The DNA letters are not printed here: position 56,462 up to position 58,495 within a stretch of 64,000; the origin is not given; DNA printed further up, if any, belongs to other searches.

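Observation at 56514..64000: Phosphonate biosynthesis locus with no visible aminotransferase/dehydrogenase step, flanked by AP-superfamily, rSAM/SPASM and sulfatase genes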

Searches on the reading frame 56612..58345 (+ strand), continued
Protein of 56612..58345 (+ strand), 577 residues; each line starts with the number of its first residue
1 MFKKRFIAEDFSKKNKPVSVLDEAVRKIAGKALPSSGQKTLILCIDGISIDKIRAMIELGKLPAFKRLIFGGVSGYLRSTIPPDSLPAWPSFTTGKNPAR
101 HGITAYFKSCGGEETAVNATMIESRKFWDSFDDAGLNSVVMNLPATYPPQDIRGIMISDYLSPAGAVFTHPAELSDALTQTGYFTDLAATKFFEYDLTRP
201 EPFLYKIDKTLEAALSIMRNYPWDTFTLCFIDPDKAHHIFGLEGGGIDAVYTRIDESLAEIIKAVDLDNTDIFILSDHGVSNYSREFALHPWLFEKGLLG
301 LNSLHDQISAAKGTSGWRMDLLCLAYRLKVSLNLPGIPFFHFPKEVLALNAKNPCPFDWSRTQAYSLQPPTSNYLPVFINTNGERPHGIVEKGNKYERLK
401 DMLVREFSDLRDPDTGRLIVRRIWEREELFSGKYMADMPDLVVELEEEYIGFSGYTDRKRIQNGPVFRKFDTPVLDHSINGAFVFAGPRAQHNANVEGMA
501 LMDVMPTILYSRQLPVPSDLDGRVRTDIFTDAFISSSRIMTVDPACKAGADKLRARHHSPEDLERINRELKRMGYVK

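Call 57: find_encoding_contigs(protein=P0014, flank=8000, max_places=1)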
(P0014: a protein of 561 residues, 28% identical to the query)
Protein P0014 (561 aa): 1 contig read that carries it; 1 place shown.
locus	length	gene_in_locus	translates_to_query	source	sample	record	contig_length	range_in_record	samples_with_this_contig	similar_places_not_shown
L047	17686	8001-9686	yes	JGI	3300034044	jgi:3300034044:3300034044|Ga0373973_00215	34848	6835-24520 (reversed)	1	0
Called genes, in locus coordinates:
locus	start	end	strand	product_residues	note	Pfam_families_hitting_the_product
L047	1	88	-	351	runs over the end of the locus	PF13641:Glyco_tranf_2_3, PF00535:Glycos_transf_2, PF13632:Glyco_trans_2_3 (faint)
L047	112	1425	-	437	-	PF13585:CHU_C (faint), PF19077:Big_13 (faint)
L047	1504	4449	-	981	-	PF02366:PMT, PF13231:PMT_2 (weak)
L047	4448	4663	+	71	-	-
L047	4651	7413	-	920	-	PF09852:DUF2079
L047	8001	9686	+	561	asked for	PF01663:Phosphodiest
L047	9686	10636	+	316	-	PF03706:LPG_synthase_TM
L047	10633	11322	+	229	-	PF03567:Sulfotransfer_2 (faint)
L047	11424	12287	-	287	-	PF01261:AP_endonuc_2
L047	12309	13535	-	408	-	PF13439:Glyco_transf_4, PF13579:Glyco_trans_4_4, PF20706:GT4-conflict, PF00534:Glycos_transf_1, PF13692:Glyco_trans_1_4, PF13524:Glyco_trans_1_2 (weak)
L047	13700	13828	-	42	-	-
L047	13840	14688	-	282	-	PF11392:AllH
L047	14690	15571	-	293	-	PF01073:3Beta_HSD (weak), PF01370:Epimerase (weak), PF05368:NmrA, PF13460:NAD_binding_10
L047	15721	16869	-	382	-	PF09084:NMT1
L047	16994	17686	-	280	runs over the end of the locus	PF00528:BPD_transp_1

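Call 58: find_encoding_contigs(protein=P0017, flank=8000, max_places=1)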
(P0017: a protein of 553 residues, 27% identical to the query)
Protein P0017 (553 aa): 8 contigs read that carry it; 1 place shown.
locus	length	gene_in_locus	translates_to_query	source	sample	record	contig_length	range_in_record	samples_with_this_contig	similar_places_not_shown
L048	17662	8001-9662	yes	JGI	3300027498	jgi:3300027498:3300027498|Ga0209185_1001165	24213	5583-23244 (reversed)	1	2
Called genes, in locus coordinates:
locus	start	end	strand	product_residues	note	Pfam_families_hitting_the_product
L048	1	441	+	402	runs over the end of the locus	PF13439:Glyco_transf_4, PF13579:Glyco_trans_4_4, PF00534:Glycos_transf_1, PF13692:Glyco_trans_1_4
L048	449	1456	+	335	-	PF01209:Ubie_methyltran, PF13489:Methyltransf_23 (weak), PF02390:Methyltransf_4 (faint), PF08241:Methyltransf_11, PF08242:Methyltransf_12, PF13649:Methyltransf_25, PF13847:Methyltransf_31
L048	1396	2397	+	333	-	PF13641:Glyco_tranf_2_3, PF00535:Glycos_transf_2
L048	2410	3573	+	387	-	PF01073:3Beta_HSD, PF01370:Epimerase, PF02719:Polysacc_synt_2, PF07993:NAD_binding_4, PF16363:GDP_Man_Dehyd, PF01370:Epimerase, PF16363:GDP_Man_Dehyd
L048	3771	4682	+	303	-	PF00535:Glycos_transf_2, PF13641:Glyco_tranf_2_3, PF13632:Glyco_trans_2_3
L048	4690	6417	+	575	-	PF01663:Phosphodiest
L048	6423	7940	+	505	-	PF01943:Polysacc_synt, PF13440:Polysacc_synt_3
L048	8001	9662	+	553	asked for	PF01663:Phosphodiest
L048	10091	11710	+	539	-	-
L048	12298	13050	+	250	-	-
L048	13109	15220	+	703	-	-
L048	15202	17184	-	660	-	-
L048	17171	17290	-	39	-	-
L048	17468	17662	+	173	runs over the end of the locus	PF13469:Sulfotransfer_3 (weak)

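Call 60: search_protein_families(library=ncbifam, proteins=[L009:12694-13398:+, L009:5359-5781:+, L010:11809-13122:+, L010:14248-15387:+], max_evalue=1e-10)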
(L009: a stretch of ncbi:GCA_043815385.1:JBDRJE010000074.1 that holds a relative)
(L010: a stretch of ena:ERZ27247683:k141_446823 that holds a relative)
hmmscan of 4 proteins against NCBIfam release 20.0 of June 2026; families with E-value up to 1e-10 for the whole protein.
L009:12694-13398:+ (234 aa): 17 families
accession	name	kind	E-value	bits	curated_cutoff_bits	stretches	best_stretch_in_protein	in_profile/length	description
TIGR03992.1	Arch_glmU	subfamily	3.2e-40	138.2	292.1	1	1-216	1-214/393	bifunctional sugar-1-phosphate nucleotidylyltransferase/acetyltransferase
NF052502.1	man1P_GTase_Rv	exception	3.1e-39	134.8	440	1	2-224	2-225/352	mannose-1-phosphate guanylyltransferase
NF045761.1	NAMPUrTaseMurU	equivalog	1.1e-34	120.3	250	1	1-226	1-224/226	N-acetylmuramate alpha-1-phosphate uridylyltransferase MurU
TIGR01208.1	rmlA_long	equivalog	4.3e-30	104.8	320.25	1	2-182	1-182/353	glucose-1-phosphate thymidylyltransferase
NF049965.1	GlMnHpPGnyltfHddC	equivalog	2.3e-29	102.6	300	1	1-195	1-188/221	D-glycero-D-manno-heptose 1-phosphate guanosyltransferase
NF041313.1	UDPGP_AglF_Halo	equivalog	5.7e-26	91.4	400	1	1-179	1-179/234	UTP--glucose-1-phosphate uridylyltransferase AglF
TIGR02623.1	G1P_cyt_trans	equivalog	2.2e-25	89.6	300.25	1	1-65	1-65/255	glucose-1-phosphate cytidylyltransferase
NF041173.1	Sug_nt_acttase_Thmprot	equivalog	2.5e-21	76.1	600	1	1-184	1-178/405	bifunctional sugar-1-phosphate nucleotidylyltransferase/acetyltransferase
TIGR01173.1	glmU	equivalog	1.7e-15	56.8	366.85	1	1-180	1-178/452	bifunctional UDP-N-acetylglucosamine diphosphorylase/glucosamine-1-phosphate N-acetyltransferase GlmU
TIGR01207.1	rmlA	equivalog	2.6e-15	56.3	360.65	1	2-177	1-178/286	glucose-1-phosphate thymidylyltransferase RfbA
TIGR02091.1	glgC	equivalog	2.5e-13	49.8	424.9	1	2-182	2-206/364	glucose-1-phosphate adenylyltransferase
NF003670.0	PRK05293.1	equivalog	7.4e-12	44.9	470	1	3-229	7-258/382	glucose-1-phosphate adenylyltransferase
NF010935.0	PRK14355.1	equivalog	8.2e-12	44.5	718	1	2-179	5-183/459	bifunctional UDP-N-acetylglucosamine diphosphorylase/glucosamine-1-phosphate N-acetyltransferase GlmU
NF010934.1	PRK14354.1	equivalog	1.7e-11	43.3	450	1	3-180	2-178/447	bifunctional UDP-N-acetylglucosamine diphosphorylase/glucosamine-1-phosphate N-acetyltransferase GlmU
NF012024.0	PRK15480.1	equivalog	2.9e-11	43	588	1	2-179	5-184/292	glucose-1-phosphate thymidylyltransferase RfbA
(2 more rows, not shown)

L009:5359-5781:+ (140 aa): 3 families
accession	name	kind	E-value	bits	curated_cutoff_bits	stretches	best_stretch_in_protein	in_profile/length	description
TIGR02199.1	rfaE_dom_II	equivalog_domain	3.9e-22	78.6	181.5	1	3-135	13-143/144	D-glycero-beta-D-manno-heptose 1-phosphate adenylyltransferase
NF008454.0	PRK11316.1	equivalog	1.2e-18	67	521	1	3-136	342-473/475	bifunctional D-glycero-beta-D-manno-heptose-7-phosphate kinase/D-glycero-beta-D-manno-heptose 1-phosphate adenylyltransferase HldE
TIGR01518.1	g3p_cytidyltrns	equivalog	1.1e-17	64.3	165.4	1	6-134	3-125/125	glycerol-3-phosphate cytidylyltransferase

L010:11809-13122:+ (437 aa): 8 families
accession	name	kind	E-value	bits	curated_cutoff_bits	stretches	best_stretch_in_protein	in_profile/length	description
TIGR02320.1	PEP_mutase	equivalog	8.2e-120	399.1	319.55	1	149-430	1-281/284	phosphoenolpyruvate mutase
TIGR02321.1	Pphn_pyruv_hyd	equivalog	6.3e-42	143.7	374.4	1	182-432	31-279/290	phosphonopyruvate hydrolase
TIGR02317.1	prpB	equivalog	8.2e-31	107.2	354.4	1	147-410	3-251/285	methylisocitrate lyase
NF008455.0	PRK11320.1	equivalog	3.2e-23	82.4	353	1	183-410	36-258/295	methylisocitrate lyase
TIGR02199.1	rfaE_dom_II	equivalog_domain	1.2e-13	51.1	181.5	1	11-136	20-143/144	D-glycero-beta-D-manno-heptose 1-phosphate adenylyltransferase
TIGR02319.1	CPEP_Pphonmut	equivalog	1.8e-13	50.4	420.05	1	187-340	37-188/294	carboxyvinyl-carboxyphosphonate phosphorylmutase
TIGR01518.1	g3p_cytidyltrns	equivalog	1.7e-12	47.5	165.4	1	7-96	3-94/125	glycerol-3-phosphate cytidylyltransferase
TIGR00125.1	cyt_tran_rel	domain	5.7e-12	45.6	27.7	1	5-63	2-60/65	adenylyltransferase/cytidyltransferase family protein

L010:14248-15387:+ (379 aa): 14 families
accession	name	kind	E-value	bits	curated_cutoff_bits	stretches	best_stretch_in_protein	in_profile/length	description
NF041833.1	Fe_ADH_ErcA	equivalog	2.3e-62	211.3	550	1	8-377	13-380/382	alcohol dehydrogenase-like regulatory protein ErcA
TIGR02638.1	lactal_redase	equivalog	8.4e-60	202.6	523.15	1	6-374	10-378/379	lactaldehyde reductase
TIGR03405.1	Phn_Fe-ADH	equivalog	2.9e-57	194.1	423.7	1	9-361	10-351/355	iron-containing alcohol dehydrogenase PsrA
NF010378.0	PRK13805.1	equivalog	4.3e-55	187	951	1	5-375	464-860/872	bifunctional acetaldehyde-CoA/alcohol dehydrogenase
NF007911.0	PRK10624.1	equivalog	2.9e-54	184.5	537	1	6-378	11-381/382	lactaldehyde reductase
NF053866.1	CholDhdGbsBBac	equivalog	9.3e-54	182.5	550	1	9-378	21-390/392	choline dehydrogenase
NF058672.1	4HyButDHCUPNE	equivalog_domain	7.1e-52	176.8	500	1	7-377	11-376/378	4-hydroxybutyrate dehydrogenase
NF007363.0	PRK09860.1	equivalog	9.3e-44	150.1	581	1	51-351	58-354/383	L-threonine dehydrogenase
NF050025.1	SulfAcetaldRedSarD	equivalog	7.5e-43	146.8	700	1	8-379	13-385/385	sulfoacetaldehyde reductase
NF011998.0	PRK15454.1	equivalog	1e-40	139.7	556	1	47-374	72-390/395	ethanolamine utilization ethanol dehydrogenase EutG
TIGR04266.1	NDMA_methanol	equivalog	8.3e-28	97.3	625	1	44-284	56-304/420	NDMA-dependent methanol dehydrogenase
NF011717.0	PRK15138.1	equivalog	3.3e-25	89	645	1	7-359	13-365/387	alcohol dehydrogenase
NF041822.1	daptide_DH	equivalog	2.4e-17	62.9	300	1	80-212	53-193/363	daptide-type RiPP biosynthesis dehydogenase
NF006941.0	PRK09423.1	subfamily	1.4e-11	43.8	336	0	9-203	14-188/367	glycerol dehydrogenase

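Call 69: find_encoding_contigs(protein=P0002, flank=8000, max_places=2)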
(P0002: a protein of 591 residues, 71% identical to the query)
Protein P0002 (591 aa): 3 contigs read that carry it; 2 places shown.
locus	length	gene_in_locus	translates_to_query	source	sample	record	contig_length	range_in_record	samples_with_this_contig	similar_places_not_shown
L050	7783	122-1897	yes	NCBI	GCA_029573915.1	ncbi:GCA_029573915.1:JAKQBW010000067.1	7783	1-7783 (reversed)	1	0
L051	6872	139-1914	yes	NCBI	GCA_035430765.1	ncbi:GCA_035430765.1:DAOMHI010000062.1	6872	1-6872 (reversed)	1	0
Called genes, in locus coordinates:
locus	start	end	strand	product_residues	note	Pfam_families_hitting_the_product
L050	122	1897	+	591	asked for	PF01663:Phosphodiest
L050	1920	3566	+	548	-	PF13714:PEP_mutase, PF00463:ICL (faint), PF12804:NTP_transf_3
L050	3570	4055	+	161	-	PF02776:TPP_enzyme_N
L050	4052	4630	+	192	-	PF02775:TPP_enzyme_C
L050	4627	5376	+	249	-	PF00483:NTP_transferase (faint), PF01128:IspD (weak), PF12804:NTP_transf_3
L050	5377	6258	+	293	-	PF00892:EamA (weak), PF03151:TPT (faint), PF06800:Sugar_transport, PF00892:EamA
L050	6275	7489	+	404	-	PF13353:Fer4_12 (weak), PF04055:Radical_SAM, PF13186:SPASM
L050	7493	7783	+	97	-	?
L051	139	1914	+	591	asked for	PF01663:Phosphodiest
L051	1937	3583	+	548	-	PF13714:PEP_mutase, PF00463:ICL (faint), PF12804:NTP_transf_3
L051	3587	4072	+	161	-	PF02776:TPP_enzyme_N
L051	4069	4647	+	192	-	PF02775:TPP_enzyme_C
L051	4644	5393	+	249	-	PF00483:NTP_transferase (faint), PF01128:IspD (weak), PF12804:NTP_transf_3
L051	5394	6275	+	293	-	PF00892:EamA (weak), PF03151:TPT (faint), PF06800:Sugar_transport, PF00892:EamA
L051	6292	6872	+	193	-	PF13353:Fer4_12, PF04055:Radical_SAM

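Call 81: predict_structure(alignment_id=A2)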
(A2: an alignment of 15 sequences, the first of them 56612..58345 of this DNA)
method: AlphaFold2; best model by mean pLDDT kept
length: 577 residues; sequences in the alignment: 15
mean_pLDDT: 85.9   pTM: 0.87
mean pLDDT of the five models: 85.9, 85.1, 84.8, 84.5, 83.3
residues with pLDDT >= 90: 350; 70-90: 131; 50-70: 73; < 50: 23
segments of 3 or more residues with pLDDT < 50: 187-191, 548-557, 572-577
pLDDT, mean of each block of 10 residues (from residue 1): 75 90 97 93 95 97 98 97 89 95 78 70 89 96 90 90 80 93 61 69 91 97 97 87 91 98 96 96 92 94 75 65 78 59 66 73 82 89 86 96 97 96 96 91 94 70 90 89 97 96 97 95 97 96 63 48 59 45
secondary structure, 60 per line:
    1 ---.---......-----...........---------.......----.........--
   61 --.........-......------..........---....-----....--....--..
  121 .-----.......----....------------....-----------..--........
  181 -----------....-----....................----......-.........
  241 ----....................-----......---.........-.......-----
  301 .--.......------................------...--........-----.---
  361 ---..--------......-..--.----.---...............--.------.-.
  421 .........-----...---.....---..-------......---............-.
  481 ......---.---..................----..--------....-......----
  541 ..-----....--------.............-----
elements in order: H8-13 H19-29 E39-45 H50-58 H63-71 E73-78 H85-94 H98-101 E107-110 E113-116 H127-133 E138-141 E154-157 H173-180 H201-220 E225-230 H232-240 H245-264 E270-275 E279-287 H289-295 H304-310 H317-332 H344-351 E374-379 H394-408 E420-425 H426-429 E441-445 H458-463 E467-478 E480-486 E494-500 H501-511 H531-536 H548-551 H560-572

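Call 83: fold_search(model_id=the predicted structure, library=pdb)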
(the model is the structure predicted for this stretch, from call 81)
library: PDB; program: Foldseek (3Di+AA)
matches with E <= 10: 522; with E <= 0.001: 348
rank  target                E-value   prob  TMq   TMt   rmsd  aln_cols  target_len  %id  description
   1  5ven_B                2.6e-15  1.00  0.47  0.69   5.8       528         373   14  Murine ectonucleotide pyrophosphatase / phosphodiesterase 5 (ENPP5, NPP5) (released 2017-09-20)
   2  7n1s_B                3.8e-15  1.00  0.45  0.64   7.0       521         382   13  Crystal Structure Analysis of Xac Nucleotide Pyrophosphatase/Phosphodiesterase (released 2022-06-01)
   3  6f2v_B                4.5e-15  1.00  0.45  0.37   9.2       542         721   12  Crystal structure of ectonucleotide phosphodiesterase/pyrophosphatase-3 (NPP3) in complex with AMP (released 2018-08-01)
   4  2gsn_A                4.8e-15  1.00  0.46  0.66   5.6       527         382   12  Structure of Xac Nucleotide Pyrophosphatase/Phosphodiesterase (released 2006-08-01)
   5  5veo_A                6.7e-15  1.00  0.47  0.69   5.6       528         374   14  Murine ectonucleotide pyrophosphatase / phosphodiesterase 5 (ENPP5, NPP5), inactive (T72A), in complex with AMP (released 2017-09-20)
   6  7mw8_F                7.1e-15  1.00  0.46  0.65   6.8       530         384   13  Crystal Structure Analysis of Xac Nucleotide Pyrophosphatase/Phosphodiesterase (released 2022-05-18)
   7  6wew_BaB              8.9e-15  1.00  0.48  0.36   6.4       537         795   13  Crystal structures of human E-NPP 1: bound to N-{4-[(7-methoxyquinolin-4-yl)oxy]phenyl}sulfuric diamide (released 2020-09-09)
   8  1ei6_A                1.1e-14  1.00  0.47  0.65   9.0       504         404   15  CRYSTAL STRUCTURE OF PHOSPHONOACETATE HYDROLASE COMPLEXED WITH PHOSPHONOFORMATE (released 2003-11-25)
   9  6f2v_A                1.1e-14  1.00  0.46  0.38   7.9       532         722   12  Crystal structure of ectonucleotide phosphodiesterase/pyrophosphatase-3 (NPP3) in complex with AMP (released 2018-08-01)
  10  5ven_A                1.2e-14  1.00  0.47  0.68   5.8       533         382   14  Murine ectonucleotide pyrophosphatase / phosphodiesterase 5 (ENPP5, NPP5) (released 2017-09-20)
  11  6weu_AbA              1.2e-14  1.00  0.46  0.34   7.7       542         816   13  Crystal structures of human E-NPP 1: bound to adenosine-5'-thio-monophosphate (released 2020-09-09)
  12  6f2t_B                1.5e-14  1.00  0.46  0.38   8.3       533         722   12  Crystal structure of ectonucleotide phosphodiesterase/pyrophosphatase-3 (NPP3) (released 2018-08-01)
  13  6weu_BbB              1.6e-14  1.00  0.44  0.33   8.4       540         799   14  Crystal structures of human E-NPP 1: bound to adenosine-5'-thio-monophosphate (released 2020-09-09)
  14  5gz5_A                2.0e-14  1.00  0.48  0.37   7.9       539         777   11  Crystal structure of snake venom phosphodiesterase (PDE) from Taiwan cobra (Naja atra atra) in complex with AMP (released 2017-09-27)
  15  6wev_BbB              2.0e-14  1.00  0.48  0.36   7.1       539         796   13  Crystal structures of human E-NPP 1: bound to N-{[1-(6,7-dimethoxy-5,8-dihydroquinazolin-4-yl)piperidin-4-yl]methyl} (released 2020-09-09)
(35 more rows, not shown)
